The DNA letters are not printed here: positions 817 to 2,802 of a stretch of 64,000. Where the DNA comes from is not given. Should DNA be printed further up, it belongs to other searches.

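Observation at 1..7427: Cobalamin island with a duplicated riboswitch-like leader; one copy controls an uncharacterised acidic 561-aa protein operon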

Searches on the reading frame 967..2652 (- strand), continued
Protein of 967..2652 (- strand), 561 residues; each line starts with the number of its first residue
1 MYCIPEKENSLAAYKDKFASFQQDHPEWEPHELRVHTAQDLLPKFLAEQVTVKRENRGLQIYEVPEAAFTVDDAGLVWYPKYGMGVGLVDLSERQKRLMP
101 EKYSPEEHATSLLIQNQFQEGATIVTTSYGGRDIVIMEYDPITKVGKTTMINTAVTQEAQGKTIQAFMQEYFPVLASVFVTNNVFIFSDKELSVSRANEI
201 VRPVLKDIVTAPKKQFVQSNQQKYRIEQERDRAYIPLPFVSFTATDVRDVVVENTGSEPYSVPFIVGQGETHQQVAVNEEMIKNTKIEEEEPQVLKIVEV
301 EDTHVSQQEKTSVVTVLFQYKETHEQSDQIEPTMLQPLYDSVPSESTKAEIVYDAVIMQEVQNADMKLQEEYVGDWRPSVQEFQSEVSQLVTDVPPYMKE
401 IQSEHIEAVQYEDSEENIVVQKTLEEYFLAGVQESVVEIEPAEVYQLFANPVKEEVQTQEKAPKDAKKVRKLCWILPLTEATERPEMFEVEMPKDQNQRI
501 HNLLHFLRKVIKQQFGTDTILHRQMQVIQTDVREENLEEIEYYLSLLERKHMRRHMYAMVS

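Call 39: search_protein_representatives(alignment_id=A2)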
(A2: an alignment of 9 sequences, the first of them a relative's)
Query: 9 sequences, 563 profile positions. Proteins with E-value up to 0.001 (for the whole library): 128; up to 1e-10: 102; up to 1e-30: 42. The best 128 are listed.
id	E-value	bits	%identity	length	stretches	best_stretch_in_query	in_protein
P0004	1.5e-265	899.0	-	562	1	1-563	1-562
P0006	1.5e-250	849.4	-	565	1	1-563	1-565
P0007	2.6e-235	799.2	-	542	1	1-563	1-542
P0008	6.8e-210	715.2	-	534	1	1-563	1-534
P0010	4.7e-153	527.6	-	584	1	1-563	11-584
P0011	6.9e-144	497.3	-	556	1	1-563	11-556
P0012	2.6e-107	376.6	-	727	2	1-206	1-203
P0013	1.0e-74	268.9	-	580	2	1-216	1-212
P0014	7.8e-69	249.6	-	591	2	1-205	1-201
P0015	1.6e-68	248.5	-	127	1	1-124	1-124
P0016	4.9e-68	246.9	-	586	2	1-209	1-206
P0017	1.8e-53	198.9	-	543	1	1-480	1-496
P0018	5.6e-51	190.6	-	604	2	1-194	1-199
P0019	1.1e-49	186.3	-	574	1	1-420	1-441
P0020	6.1e-47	177.3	-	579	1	1-412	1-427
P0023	5.3e-42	161.0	-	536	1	3-402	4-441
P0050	5.0e-30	121.5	-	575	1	11-416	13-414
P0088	2.2e-17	79.7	-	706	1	1-468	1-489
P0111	3.3e-10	56.0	-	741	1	1-413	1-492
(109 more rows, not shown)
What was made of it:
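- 967..2652 (-): X: a 561-aa protein of unknown function. It has a conserved N-domain (1-212, starting M-x-C-x-[C/P]-E-K-E), a disordered acidic linker (~217-462) and a conserved C-domain (468-561). The profile search finds 128 family representatives (call 39).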

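Call 42: fold_search(model_id=the predicted structure, library=pdb)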
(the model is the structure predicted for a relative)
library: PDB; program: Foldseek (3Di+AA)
matches with E <= 10: 612; with E <= 0.001: 0
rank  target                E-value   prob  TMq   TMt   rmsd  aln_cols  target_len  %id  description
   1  9a65_B                2.7e-02  0.33  0.11  0.09  28.3       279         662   13  Integrative model of YVAQ-MCPB by crosslinking MS and deep learning (released 2024-09-18)
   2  7w0w_A                4.3e-02  0.35  0.09  0.25  21.4       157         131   13  The novel membrane-proximal sensing mechanism in a broad-ligand binding chemoreceptor McpA of Bacillus velezensis (released 2022-07-06)
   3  7w0w_B                8.8e-02  0.28  0.09  0.24  20.7       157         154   15  The novel membrane-proximal sensing mechanism in a broad-ligand binding chemoreceptor McpA of Bacillus velezensis (released 2022-07-06)
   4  3cax                  1.2e-01  0.28  0.10  0.15   9.6       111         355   14  Crystal structure of uncharacterized protein PF0695 (released 2008-03-18)
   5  2d02                  1.6e-01  0.41  0.10  0.32   6.9       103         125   14  R52Q Mutant of Photoactive Yellow Protein, P65 Form (released 2006-04-04)
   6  2zmv_A                1.7e-01  0.30  0.08  0.20  16.6       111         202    9  Crystal structure of Synbindin (released 2008-07-01)
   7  8dzx                  2.0e-01  0.35  0.11  0.33  11.1       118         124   14  Crystal structure of photoactive yellow protein (PYP); F96oCNF M100K construct (released 2022-08-24)
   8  3ub9_B                2.0e-01  0.20  0.10  0.25  18.9       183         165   12  Periplasmic portion of the Helicobacter pylori chemoreceptor TlpB with hydroxyurea bound (released 2012-06-27)
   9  2j3w_A                2.0e-01  0.15  0.10  0.26  16.6       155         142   11  The crystal structure of the bet3-trs31-sedlin complex. (released 2006-11-27)
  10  3ub8_B                2.3e-01  0.18  0.10  0.26  18.8       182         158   12  Periplasmic portion of the Helicobacter pylori chemoreceptor TlpB with formamide bound (released 2012-06-27)
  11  3ub7_A                2.9e-01  0.15  0.09  0.23  19.2       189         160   10  Periplasmic portion of the Helicobacter pylori chemoreceptor TlpB with acetamide bound (released 2012-06-27)
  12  8dzu                  3.0e-01  0.25  0.10  0.33  10.6       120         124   13  Crystal structure of photoactive yellow protein (PYP); F96oCNF M100H construct (released 2022-08-24)
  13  3ub6_A                3.0e-01  0.15  0.09  0.23  19.2       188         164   11  Periplasmic portion of the Helicobacter pylori chemoreceptor TlpB with urea bound (released 2012-06-27)
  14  5f4h_A                3.4e-01  0.05  0.06  0.07  19.7       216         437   10  Archael RuvB-like Holiday junction helicase (released 2016-12-21)
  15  2qj7                  3.6e-01  0.25  0.11  0.33  10.8       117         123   14  PYP ultra-high resolution of a bacterial photoreceptor (released 2008-05-20)
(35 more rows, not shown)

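Call 51: find_related_loci(query=A6, collection=genome_contigs, flank=7000)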
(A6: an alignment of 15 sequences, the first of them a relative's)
Query A6 (561 aa) in genome_contigs; peptide patterns used: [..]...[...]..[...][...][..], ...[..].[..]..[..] (x = any residue, [..] = any of these).
26 stretches matched a pattern; 5 encode a relative of the query (tblastn E <= 1e-3); 5 distinct loci.
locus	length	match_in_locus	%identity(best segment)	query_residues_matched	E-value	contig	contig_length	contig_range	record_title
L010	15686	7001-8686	54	1-561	0e+0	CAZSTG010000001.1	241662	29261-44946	MAG TPA_asm: uncultured Gammaproteobacteria bacterium isolate SRP294416_co1_745 genome assembly, contig: NODE_13_length_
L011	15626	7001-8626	41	1-561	2e-121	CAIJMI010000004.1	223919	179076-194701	Candidatus Gottesmanbacteria bacterium isolate LaPlata-b_bin-0620 genome assembly, contig: bin-0620:4/5, whole genome sh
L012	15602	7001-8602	37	1-561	6e-111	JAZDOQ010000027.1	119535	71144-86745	MAG: Candidatus Gottesmanbacteria bacterium isolate MEGAHIT-group-0.784 k141_6039922, whole genome shotgun sequence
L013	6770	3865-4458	43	1-202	6e-46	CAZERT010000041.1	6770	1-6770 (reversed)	MAG TPA_asm: uncultured Gammaproteobacteria bacterium isolate binchicken_co22_129 genome assembly, contig: NODE_10922_le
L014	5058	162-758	39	1-202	1e-41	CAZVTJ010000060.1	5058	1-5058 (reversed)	MAG TPA_asm: uncultured Gammaproteobacteria bacterium isolate binchicken_co22_151 genome assembly, contig: NODE_15632_le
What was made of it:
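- Tried and rejected: The narrower alignment returned only 5 genome loci (call 51).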

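Call 57: search_protein_families(library=pfam, proteins=[L013:1339-3657:-, L013:5715-6560:+, L013:71-1156:+, L014:1975-2676:+, L014:2887-3732:-, L014:4097-4828:-, L013:3865-5640:+, L014:162-1922:+], max_evalue=0.01)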
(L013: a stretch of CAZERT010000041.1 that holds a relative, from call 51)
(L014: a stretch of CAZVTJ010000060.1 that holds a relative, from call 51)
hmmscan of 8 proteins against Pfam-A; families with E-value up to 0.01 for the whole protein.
L013:1339-3657:- (772 aa): 4 families
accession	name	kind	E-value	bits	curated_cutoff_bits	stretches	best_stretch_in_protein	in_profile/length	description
PF13620.12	CarboxypepD_reg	-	4e-14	53.2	32.3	2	613-674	4-63/82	Carboxypeptidase regulatory-like domain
PF13715.12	CarbopepD_reg_2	-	5.3e-08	33.2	32.2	1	613-678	3-63/88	CarboxypepD_reg-like domain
PF08308.17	PEGA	-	0.00081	19.7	20.8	0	484-514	31-61/71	PEGA domain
PF16656.11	Pur_ac_phosph_N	-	0.0025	18.8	30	1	233-286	21-83/93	Purple acid Phosphatase, N-terminal domain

L013:5715-6560:+ (281 aa): 1 family
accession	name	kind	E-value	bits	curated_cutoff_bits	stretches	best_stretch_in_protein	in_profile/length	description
PF13399.11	LytR_C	-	0.0056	18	22.2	0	195-278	6-85/86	LytR cell envelope-related transcriptional attenuator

L013:71-1156:+ (361 aa): 0 families

L014:1975-2676:+ (233 aa): 1 family
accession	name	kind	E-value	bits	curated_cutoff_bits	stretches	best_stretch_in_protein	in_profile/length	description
PF13399.11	LytR_C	-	2.7e-05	25.4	22.2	1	142-232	2-86/86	LytR cell envelope-related transcriptional attenuator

L014:2887-3732:- (281 aa): 0 families

L014:4097-4828:- (243 aa): 0 families

L013:3865-5640:+ (591 aa): 0 families

L014:162-1922:+ (586 aa): 0 families

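Call 65: find_encoding_contigs(protein=P0023, flank=6000, max_places=3)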
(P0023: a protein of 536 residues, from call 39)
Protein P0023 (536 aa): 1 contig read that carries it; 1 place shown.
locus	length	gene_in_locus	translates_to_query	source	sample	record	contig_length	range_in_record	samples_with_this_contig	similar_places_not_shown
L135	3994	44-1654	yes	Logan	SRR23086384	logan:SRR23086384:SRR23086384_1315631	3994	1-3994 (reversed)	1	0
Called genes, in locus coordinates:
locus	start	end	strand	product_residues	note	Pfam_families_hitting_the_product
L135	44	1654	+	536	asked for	-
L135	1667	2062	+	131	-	-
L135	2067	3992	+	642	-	?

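Call 66: find_encoding_contigs(protein=P0050, flank=6000, max_places=3)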
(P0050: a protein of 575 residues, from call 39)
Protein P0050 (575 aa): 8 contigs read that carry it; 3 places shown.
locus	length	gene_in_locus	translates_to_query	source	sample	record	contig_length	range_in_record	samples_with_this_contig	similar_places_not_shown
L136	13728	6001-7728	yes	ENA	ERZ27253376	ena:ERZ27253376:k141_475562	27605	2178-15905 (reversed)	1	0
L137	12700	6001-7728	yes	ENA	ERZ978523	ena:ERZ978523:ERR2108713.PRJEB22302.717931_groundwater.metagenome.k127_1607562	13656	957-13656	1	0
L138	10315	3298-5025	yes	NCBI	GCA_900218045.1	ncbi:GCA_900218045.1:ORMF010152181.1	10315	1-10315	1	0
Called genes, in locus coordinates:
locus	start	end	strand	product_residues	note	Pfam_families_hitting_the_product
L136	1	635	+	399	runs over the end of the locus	PF07690:MFS_1, PF12832:MFS_1_like, PF00083:Sugar_tr (faint), PF07690:MFS_1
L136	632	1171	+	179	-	PF01966:HD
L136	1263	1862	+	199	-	PF18915:DUF5667 (weak)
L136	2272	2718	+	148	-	PF22811:Zn_ribbon_NrdR, PF03477:ATP-cone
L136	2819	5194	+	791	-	PF00317:Ribonuc_red_lgN, PF02867:Ribonuc_red_lgC, PF12637:TSCPD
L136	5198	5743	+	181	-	PF01923:Cob_adeno_trans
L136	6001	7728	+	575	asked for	-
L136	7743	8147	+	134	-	-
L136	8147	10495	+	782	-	PF26449:DUF8128, PF01935:DUF87 (weak), PF02534:T4SS-DNA_transf (faint), PF10412:TrwB_AAD_bind (faint), PF12696:TraG-D_C (weak)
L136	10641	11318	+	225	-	-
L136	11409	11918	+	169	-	PF00293:NUDIX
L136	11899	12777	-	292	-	PF02899:Phage_int_SAM_1, PF13495:Phage_int_SAM_4, PF00589:Phage_integrase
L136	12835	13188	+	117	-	PF04977:DivIC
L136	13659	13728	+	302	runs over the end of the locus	PF00211:Guanylate_cyc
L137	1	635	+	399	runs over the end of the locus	PF07690:MFS_1, PF12832:MFS_1_like, PF00083:Sugar_tr (faint), PF07690:MFS_1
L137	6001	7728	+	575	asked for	-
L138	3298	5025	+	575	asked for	-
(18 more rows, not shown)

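Call 71: predict_structure(alignment_id=A4)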
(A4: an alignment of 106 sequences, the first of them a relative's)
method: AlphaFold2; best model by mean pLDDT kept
length: 561 residues; sequences in the alignment: 106
mean_pLDDT: 63.5   pTM: 0.49
mean pLDDT of the five models: 63.5, 63.4, 62.8, 61.9, 61.2
residues with pLDDT >= 90: 177; 70-90: 71; 50-70: 52; < 50: 261
segments of 3 or more residues with pLDDT < 50: 217-350, 354-462, 526-532, 553-556, 559-561
pLDDT, mean of each block of 10 residues (from residue 1): 85 95 98 97 91 92 96 97 88 95 96 98 96 95 98 77 92 98 97 98 85 50 43 32 34 41 42 36 38 37 35 32 35 34 42 45 41 37 37 40 36 34 39 28 31 40 57 75 76 76 78 71 52 55 66 50 46
secondary structure, 60 per line:
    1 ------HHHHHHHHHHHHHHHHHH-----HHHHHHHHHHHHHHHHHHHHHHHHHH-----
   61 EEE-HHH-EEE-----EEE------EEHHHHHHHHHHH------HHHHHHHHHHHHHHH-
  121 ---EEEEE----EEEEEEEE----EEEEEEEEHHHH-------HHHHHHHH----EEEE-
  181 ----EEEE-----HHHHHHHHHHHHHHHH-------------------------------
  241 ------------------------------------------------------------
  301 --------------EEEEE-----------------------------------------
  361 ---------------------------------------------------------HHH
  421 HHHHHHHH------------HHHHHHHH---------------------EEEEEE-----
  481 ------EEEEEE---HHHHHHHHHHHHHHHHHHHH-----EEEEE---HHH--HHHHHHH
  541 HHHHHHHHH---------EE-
elements in order: H7-24 H30-55 E61-63 E69-71 E77-79 H88-98 H105-119 E124-128 E133-140 E145-152 H153-156 H164-171 E176-179 E185-188 H194-209 E315-319 H418-428 H441-448 E470-475 E487-492 H496-515 E521-525 H534-549
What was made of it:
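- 967..2652 (-): The AF2 N-domain has pLDDT 85-98 (call 71).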
